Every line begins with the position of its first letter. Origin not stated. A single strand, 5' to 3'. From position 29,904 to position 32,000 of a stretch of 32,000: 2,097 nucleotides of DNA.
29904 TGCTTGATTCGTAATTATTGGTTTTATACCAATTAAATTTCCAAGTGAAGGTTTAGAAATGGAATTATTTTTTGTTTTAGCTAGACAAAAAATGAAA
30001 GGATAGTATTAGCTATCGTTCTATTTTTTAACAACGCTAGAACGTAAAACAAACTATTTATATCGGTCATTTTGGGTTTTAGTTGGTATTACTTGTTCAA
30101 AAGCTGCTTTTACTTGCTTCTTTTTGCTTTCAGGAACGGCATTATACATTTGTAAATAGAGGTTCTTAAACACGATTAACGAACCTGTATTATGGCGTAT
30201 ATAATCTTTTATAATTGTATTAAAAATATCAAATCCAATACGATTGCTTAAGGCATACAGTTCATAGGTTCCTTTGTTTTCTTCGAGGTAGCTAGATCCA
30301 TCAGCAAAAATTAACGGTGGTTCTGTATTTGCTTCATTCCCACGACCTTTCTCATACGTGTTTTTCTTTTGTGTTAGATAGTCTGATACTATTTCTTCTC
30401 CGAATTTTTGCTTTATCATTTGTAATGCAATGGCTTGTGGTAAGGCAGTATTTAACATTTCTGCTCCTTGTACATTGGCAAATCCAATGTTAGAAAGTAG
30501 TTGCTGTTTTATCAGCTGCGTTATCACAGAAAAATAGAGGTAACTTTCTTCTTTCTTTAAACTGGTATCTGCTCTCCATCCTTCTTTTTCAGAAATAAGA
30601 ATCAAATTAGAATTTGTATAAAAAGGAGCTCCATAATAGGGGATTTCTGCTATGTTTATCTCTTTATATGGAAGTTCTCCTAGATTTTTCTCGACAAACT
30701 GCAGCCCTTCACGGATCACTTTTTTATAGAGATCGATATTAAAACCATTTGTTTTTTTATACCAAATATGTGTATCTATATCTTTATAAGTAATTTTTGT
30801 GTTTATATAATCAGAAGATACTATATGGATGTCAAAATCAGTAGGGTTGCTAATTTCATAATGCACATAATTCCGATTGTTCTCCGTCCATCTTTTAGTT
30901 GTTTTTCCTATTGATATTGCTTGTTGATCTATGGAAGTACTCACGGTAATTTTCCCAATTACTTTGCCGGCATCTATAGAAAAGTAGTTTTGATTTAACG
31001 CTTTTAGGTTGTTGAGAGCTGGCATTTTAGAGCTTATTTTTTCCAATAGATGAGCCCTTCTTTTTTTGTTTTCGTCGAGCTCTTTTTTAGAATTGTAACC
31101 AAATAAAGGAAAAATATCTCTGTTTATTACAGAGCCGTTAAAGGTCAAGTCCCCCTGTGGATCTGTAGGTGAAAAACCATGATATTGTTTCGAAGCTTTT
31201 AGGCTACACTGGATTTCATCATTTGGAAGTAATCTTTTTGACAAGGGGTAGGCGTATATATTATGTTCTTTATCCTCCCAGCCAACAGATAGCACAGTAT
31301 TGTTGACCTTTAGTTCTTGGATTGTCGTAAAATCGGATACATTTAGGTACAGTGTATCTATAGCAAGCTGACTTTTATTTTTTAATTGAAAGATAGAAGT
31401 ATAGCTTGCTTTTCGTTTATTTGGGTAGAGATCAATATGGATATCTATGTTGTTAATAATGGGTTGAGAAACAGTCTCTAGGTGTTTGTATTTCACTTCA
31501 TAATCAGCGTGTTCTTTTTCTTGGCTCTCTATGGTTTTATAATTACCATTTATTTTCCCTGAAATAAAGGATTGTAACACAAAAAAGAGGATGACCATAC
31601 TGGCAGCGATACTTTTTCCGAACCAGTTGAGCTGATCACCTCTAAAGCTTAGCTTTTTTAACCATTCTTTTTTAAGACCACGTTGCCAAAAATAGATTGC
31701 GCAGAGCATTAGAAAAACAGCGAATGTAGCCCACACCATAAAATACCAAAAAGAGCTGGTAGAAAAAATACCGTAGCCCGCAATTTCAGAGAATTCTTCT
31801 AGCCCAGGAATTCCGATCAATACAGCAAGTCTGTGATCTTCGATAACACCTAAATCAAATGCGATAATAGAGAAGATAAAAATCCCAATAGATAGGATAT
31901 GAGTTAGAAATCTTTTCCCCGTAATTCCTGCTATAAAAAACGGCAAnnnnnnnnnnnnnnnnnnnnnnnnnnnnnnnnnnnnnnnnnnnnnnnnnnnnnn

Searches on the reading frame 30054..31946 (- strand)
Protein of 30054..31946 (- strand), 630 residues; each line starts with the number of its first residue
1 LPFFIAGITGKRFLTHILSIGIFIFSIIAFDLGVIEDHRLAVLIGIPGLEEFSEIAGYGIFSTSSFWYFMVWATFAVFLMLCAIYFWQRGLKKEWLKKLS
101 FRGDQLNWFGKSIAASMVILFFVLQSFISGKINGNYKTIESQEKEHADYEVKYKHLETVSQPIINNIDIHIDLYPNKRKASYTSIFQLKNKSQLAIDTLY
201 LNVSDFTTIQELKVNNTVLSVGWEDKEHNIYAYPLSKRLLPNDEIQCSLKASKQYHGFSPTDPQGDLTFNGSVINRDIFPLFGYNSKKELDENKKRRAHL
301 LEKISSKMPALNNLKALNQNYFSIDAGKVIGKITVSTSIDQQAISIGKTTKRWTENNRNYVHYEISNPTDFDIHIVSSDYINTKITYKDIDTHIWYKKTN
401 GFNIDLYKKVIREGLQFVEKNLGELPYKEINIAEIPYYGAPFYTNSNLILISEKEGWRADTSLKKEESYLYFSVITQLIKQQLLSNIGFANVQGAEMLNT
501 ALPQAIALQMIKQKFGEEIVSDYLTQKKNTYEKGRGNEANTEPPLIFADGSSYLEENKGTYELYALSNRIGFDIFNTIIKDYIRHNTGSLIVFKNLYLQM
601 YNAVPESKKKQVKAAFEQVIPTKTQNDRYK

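Call 5: search_protein_families(library=pfam, proteins=[window:30054-31946:-], max_evalue=0.01)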
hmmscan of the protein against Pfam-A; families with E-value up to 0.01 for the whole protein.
window:30054-31946:- (630 aa): 0 families

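Call 46: search_protein_families(library=pfam, proteins=[window:30054-31946:-], max_evalue=1)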
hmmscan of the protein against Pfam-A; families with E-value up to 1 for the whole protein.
window:30054-31946:- (630 aa): 0 families
